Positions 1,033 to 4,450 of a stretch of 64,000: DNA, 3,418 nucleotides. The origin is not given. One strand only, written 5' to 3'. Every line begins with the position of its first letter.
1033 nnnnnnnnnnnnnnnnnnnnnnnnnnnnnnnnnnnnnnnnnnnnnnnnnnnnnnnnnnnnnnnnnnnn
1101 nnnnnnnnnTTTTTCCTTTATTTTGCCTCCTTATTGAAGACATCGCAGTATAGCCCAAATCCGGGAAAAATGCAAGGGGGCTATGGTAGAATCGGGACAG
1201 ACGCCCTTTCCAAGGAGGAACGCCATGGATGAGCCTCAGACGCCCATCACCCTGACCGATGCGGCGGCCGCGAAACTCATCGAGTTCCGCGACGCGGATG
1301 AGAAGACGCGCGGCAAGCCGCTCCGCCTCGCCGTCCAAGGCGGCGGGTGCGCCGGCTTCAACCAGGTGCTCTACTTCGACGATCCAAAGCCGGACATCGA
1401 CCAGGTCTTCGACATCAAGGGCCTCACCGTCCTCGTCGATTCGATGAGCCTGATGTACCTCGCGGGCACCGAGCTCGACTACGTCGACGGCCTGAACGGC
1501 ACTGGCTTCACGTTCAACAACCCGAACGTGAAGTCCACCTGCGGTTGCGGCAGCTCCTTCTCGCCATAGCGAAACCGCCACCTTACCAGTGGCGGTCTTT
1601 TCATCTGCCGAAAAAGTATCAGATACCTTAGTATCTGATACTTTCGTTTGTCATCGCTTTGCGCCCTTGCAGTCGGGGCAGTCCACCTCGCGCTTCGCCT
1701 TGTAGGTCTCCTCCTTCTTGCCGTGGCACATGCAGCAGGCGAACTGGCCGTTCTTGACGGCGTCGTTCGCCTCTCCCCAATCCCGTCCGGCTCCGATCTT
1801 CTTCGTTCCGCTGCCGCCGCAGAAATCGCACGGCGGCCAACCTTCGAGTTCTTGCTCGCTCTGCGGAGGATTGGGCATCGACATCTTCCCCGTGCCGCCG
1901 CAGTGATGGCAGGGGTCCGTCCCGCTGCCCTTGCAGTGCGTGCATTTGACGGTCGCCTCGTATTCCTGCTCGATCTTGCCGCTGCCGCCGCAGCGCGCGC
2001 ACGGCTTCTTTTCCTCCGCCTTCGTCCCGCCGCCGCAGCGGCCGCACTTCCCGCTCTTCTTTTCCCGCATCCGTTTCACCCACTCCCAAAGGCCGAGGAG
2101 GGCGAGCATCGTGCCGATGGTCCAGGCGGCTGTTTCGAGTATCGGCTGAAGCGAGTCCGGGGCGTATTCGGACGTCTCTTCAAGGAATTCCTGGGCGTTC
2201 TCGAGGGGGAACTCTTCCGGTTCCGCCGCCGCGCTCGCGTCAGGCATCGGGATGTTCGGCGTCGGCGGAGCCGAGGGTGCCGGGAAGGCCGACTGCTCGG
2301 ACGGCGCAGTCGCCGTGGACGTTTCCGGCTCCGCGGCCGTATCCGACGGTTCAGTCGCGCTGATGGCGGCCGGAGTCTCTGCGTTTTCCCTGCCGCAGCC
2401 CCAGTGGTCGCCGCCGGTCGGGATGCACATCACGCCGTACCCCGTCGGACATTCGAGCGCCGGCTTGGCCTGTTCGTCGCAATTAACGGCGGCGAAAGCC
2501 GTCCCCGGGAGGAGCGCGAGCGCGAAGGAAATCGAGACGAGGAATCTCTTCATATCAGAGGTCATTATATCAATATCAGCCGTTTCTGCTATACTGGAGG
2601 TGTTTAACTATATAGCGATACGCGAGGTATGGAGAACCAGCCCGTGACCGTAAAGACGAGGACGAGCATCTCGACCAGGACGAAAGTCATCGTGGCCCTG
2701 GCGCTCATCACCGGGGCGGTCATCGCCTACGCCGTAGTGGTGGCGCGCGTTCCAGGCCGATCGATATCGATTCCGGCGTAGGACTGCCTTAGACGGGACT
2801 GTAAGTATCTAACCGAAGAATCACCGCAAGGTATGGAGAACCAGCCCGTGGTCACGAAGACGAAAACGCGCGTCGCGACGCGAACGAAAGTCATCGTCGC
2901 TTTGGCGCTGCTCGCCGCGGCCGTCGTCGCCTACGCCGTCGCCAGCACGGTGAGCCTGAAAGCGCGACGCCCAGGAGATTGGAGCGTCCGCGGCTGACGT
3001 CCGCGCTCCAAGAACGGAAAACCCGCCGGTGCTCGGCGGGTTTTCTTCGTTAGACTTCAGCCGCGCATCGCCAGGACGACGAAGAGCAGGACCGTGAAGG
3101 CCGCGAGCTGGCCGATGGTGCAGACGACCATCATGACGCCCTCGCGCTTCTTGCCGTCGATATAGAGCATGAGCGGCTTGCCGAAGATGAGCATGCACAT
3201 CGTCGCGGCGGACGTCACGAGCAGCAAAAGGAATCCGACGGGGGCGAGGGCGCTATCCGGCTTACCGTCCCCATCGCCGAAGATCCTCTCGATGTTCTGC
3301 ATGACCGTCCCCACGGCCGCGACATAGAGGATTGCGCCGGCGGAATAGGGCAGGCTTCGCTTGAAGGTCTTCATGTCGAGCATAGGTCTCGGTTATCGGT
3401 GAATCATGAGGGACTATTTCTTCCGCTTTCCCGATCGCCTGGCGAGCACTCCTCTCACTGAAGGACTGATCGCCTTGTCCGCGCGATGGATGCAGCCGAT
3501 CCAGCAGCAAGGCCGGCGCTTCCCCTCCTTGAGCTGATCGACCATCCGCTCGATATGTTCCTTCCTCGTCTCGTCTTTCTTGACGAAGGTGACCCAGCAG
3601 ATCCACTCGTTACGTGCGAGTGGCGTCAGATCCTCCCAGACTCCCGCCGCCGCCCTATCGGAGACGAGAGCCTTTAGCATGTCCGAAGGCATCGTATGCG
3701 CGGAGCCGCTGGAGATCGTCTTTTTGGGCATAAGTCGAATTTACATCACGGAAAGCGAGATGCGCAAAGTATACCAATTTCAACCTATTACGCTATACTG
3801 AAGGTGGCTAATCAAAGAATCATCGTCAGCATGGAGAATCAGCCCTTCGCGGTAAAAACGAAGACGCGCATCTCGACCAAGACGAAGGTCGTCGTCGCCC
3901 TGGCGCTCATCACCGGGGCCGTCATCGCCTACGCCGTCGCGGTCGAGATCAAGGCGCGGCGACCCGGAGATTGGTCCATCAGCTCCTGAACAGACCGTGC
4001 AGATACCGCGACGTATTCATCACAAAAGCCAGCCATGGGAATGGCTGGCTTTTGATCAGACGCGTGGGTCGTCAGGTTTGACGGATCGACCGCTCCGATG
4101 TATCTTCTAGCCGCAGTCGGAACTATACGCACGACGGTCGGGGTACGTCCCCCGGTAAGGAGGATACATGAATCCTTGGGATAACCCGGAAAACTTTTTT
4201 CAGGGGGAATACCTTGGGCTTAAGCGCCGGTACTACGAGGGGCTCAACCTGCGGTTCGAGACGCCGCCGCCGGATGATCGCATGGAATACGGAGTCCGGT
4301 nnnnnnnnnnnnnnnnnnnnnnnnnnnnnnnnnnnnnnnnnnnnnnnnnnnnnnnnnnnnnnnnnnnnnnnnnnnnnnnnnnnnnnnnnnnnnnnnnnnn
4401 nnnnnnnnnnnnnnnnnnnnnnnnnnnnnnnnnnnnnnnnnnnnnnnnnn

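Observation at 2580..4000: Three paralogous 50-54-aa 'MENQP' single-TM mini-proteins flanking a YdeI/OmdA gene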

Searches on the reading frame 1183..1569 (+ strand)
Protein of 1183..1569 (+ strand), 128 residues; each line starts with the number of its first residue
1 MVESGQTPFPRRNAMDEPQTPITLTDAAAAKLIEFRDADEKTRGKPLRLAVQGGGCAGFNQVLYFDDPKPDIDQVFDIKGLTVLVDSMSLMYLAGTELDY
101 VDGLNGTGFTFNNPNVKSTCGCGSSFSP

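Call 9: search_protein_families(library=pfam, proteins=[window:1183-1569:+], max_evalue=1)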
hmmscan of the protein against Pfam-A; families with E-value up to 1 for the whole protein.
window:1183-1569:+ (128 aa): 1 family
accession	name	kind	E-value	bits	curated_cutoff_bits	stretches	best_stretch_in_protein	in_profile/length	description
PF01521.26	Fe-S_biosyn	-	3.5e-22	79.2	26.3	1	22-123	3-109/110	Iron-sulphur cluster biosynthesis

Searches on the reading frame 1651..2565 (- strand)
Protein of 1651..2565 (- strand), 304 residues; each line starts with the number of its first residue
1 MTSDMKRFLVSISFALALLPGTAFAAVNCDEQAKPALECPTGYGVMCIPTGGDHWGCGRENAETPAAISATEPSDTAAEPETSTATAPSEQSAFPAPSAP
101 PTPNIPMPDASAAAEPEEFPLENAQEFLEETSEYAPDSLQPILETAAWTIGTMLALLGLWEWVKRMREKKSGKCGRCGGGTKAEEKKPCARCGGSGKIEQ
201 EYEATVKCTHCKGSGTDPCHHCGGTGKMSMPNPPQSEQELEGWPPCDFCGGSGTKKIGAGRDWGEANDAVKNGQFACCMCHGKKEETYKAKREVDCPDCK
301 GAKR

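Call 9: search_protein_families(library=pfam, proteins=[window:1651-2565:-], max_evalue=1)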
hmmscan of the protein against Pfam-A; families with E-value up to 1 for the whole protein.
window:1651-2565:- (304 aa): 3 families
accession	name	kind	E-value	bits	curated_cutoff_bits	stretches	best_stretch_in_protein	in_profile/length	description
PF15777.11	Anti-TRAP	-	0.0041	17.5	32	1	187-215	11-40/59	Tryptophan RNA-binding attenuator protein inhibitory protein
PF14354.12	Lar_restr_allev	-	0.067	13.9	28.6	1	185-213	2-33/58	Restriction alleviation protein Lar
PF19709.4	DUF6206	-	0.35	10.5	30.4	1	121-168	221-268/271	Family of unknown function (DUF6206)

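Call 23: find_homologous_proteins(query=window:1651-2565:-, max_evalue=0.001)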
Query window:1651-2565:- (304 aa): 21 proteins with E <= 0.001 among 1359 candidates.
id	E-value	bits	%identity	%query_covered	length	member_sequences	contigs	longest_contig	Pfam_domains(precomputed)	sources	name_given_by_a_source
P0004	1.9e-206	703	100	100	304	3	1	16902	-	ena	-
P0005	8.0e-114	399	55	94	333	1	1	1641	-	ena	-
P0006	4.1e-113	396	58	99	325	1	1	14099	-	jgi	jgi:hypothetical protein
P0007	4.2e-112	393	61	98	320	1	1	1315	-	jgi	jgi:hypothetical protein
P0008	3.5e-109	383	55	99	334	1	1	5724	-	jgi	jgi:hypothetical protein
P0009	5.2e-107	376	56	98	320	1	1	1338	-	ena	-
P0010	5.9e-92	327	49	97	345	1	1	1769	-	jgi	-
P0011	3.4e-87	311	45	99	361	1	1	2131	-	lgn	-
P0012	1.5e-74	269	57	67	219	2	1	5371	PF15777.11,PF00684.26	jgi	jgi:hypothetical protein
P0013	4.1e-74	268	62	62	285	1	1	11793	-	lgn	-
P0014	5.6e-73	264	59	67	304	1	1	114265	-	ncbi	-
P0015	3.0e-72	262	49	94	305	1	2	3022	-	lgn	-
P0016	2.4e-70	256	57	67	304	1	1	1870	-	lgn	-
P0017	1.4e-46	178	37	99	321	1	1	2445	PF00684.26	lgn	-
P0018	1.6e-46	177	35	95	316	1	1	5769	PF00684.26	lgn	-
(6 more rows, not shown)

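Call 24: find_encoding_contigs(protein=P0006, flank=6000, max_places=2)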
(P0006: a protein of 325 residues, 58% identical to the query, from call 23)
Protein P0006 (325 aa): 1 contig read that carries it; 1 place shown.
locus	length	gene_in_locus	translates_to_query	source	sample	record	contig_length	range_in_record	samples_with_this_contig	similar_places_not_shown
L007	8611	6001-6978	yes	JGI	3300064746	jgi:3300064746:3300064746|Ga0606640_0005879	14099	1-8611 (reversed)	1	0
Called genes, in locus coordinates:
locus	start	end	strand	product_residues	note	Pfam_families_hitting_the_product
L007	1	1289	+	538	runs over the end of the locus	PF19077:Big_13 (faint), PF00041:fn3 (faint), PF16655:PhoD_N (faint), PF17425:Arylsulfotran_N (faint), PF25059:FN3_DSCAM-DSCAML_C (faint), PF16656:Pur_ac_phosph_N (weak)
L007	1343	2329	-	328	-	-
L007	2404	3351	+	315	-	PF22352:K319L-like_PKD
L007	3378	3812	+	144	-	PF08818:DUF1801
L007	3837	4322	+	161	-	PF06983:3-dmu-9_3-mt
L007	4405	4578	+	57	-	-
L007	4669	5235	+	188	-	PF02457:DAC (faint)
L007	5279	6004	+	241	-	-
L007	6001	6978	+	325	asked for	-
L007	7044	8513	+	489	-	PF00005:ABC_tran, PF02463:SMC_N (faint), PF03193:RsgA_GTPase (faint), PF13191:AAA_16 (faint), PF13555:AAA_29 (faint), PF00005:ABC_tran, PF13304:AAA_21 (weak)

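Call 25: find_encoding_contigs(protein=P0014, flank=6000, max_places=2)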
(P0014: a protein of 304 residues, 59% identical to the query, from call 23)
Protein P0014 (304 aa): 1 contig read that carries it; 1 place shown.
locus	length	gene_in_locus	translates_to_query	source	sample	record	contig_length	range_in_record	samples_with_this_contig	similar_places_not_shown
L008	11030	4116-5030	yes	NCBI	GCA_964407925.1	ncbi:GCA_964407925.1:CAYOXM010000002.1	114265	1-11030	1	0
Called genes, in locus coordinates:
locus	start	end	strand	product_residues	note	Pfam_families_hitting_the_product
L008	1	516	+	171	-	?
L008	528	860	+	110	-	-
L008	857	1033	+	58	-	-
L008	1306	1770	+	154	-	PF03073:TspO_MBR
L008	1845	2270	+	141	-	PF00903:Glyoxalase, PF06983:3-dmu-9_3-mt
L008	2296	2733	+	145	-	PF08818:DUF1801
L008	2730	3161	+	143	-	PF13376:OmdA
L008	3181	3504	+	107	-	-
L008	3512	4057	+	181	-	PF08002:DUF1697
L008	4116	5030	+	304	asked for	-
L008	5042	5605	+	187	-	-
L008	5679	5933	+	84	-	-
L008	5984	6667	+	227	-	PF20334:DUF6629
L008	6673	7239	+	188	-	PF03193:RsgA_GTPase (weak), PF00009:GTP_EFTU (faint), PF02421:FeoB_N (weak), PF01926:MMR_HSR1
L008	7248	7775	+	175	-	PF01641:SelR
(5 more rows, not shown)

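Call 26: find_encoding_contigs(protein=P0013, flank=6000, max_places=2)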
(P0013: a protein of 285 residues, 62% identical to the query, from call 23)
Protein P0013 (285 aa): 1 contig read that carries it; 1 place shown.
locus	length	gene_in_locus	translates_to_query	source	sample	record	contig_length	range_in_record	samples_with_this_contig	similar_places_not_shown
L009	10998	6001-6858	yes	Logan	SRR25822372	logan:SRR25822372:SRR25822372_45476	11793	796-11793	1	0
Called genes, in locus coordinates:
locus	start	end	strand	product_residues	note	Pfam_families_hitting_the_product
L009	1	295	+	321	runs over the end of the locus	PF01520:Amidase_3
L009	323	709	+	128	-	PF08818:DUF1801 (weak)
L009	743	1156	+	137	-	PF08818:DUF1801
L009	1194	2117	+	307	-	PF00903:Glyoxalase (faint), PF06983:3-dmu-9_3-mt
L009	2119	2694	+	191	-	PF28474:DUF8412, PF13376:OmdA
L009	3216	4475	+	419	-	PF02812:ELFV_dehydrog_N, PF00208:ELFV_dehydrog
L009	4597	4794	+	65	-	-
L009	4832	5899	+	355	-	-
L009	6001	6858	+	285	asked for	-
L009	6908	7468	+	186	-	PF02457:DAC (faint)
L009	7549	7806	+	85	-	-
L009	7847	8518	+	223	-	PF20334:DUF6629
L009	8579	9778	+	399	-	PF07690:MFS_1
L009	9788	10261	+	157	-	PF11969:DcpS_C, PF01230:HIT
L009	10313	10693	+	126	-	PF23477:zf_Tbcl_2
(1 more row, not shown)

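Call 27: find_encoding_contigs(protein=P0008, flank=6000, max_places=2)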
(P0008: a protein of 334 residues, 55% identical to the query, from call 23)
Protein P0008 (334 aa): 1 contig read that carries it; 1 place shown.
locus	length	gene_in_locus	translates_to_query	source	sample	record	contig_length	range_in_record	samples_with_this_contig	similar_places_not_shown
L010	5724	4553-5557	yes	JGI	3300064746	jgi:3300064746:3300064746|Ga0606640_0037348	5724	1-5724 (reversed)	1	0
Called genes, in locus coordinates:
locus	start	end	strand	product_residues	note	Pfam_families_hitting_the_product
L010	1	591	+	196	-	?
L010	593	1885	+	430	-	-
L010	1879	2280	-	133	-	-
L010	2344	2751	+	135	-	PF00903:Glyoxalase (weak), PF22677:Ble-like_N, PF18029:Glyoxalase_6 (weak)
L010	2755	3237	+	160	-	PF06983:3-dmu-9_3-mt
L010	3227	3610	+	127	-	PF07237:DUF1428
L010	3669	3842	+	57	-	-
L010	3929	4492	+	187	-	PF02457:DAC (faint)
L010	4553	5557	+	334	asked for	-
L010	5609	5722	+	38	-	?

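Call 29: search_protein_families(library=ncbifam, proteins=[window:1651-2565:-], max_evalue=1)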
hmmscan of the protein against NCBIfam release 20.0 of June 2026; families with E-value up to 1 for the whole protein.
window:1651-2565:- (304 aa): 3 families
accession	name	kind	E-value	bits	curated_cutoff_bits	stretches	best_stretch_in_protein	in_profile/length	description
NF008035.0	PRK10767.1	subfamily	0.00062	18.9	338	1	166-229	136-207/374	molecular chaperone DnaJ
NF040486.1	SrfA_fam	subfamily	0.0053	16.2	150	1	52-173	238-349/438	SrfA family protein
NF011455.0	PRK14873.1-5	equivalog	0.59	8.3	969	1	201-252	381-425/675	primosomal protein N'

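Call 30: search_protein_families(library=padloc, proteins=[window:1651-2565:-], max_evalue=1)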
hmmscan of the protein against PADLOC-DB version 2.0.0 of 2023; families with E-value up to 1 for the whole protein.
window:1651-2565:- (304 aa): 0 families

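Call 31: search_protein_families(library=phrogs, proteins=[window:1651-2565:-], max_evalue=1)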
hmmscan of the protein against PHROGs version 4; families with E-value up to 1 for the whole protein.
window:1651-2565:- (304 aa): 2 families
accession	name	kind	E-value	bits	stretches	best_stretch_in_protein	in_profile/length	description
phrog_6060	-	transcription regulation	0.026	15.4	1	185-218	12-50/61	anti-termination protein Q-like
phrog_14925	-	unknown function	0.92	10.8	0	148-157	7-16/50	-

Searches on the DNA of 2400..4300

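Call 74: search_rna_families(source=window, start=2400, end=4300, threshold=evalue, max_evalue=1)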
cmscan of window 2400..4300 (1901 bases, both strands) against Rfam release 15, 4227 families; matches with E-value up to 1: 4.
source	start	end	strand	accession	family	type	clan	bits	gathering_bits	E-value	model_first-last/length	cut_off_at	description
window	2911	3047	+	RF00512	Leu_leader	Cis-reg; leader;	-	25.5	50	0.016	1-148/148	no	Leucine operon leader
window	2989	3051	+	RF01772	rnk_pseudo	Cis-reg; leader;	-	24.4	55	0.23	1-108/108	no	Pseudomonas rnk leader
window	3010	3081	-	RF01772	rnk_pseudo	Cis-reg; leader;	-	22.7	55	0.55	1-108/108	no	Pseudomonas rnk leader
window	3007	3047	+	RF02054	STnc420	Gene; sRNA;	-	20.2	70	0.9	16-54/58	no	Salmonella enterica sRNA STnc420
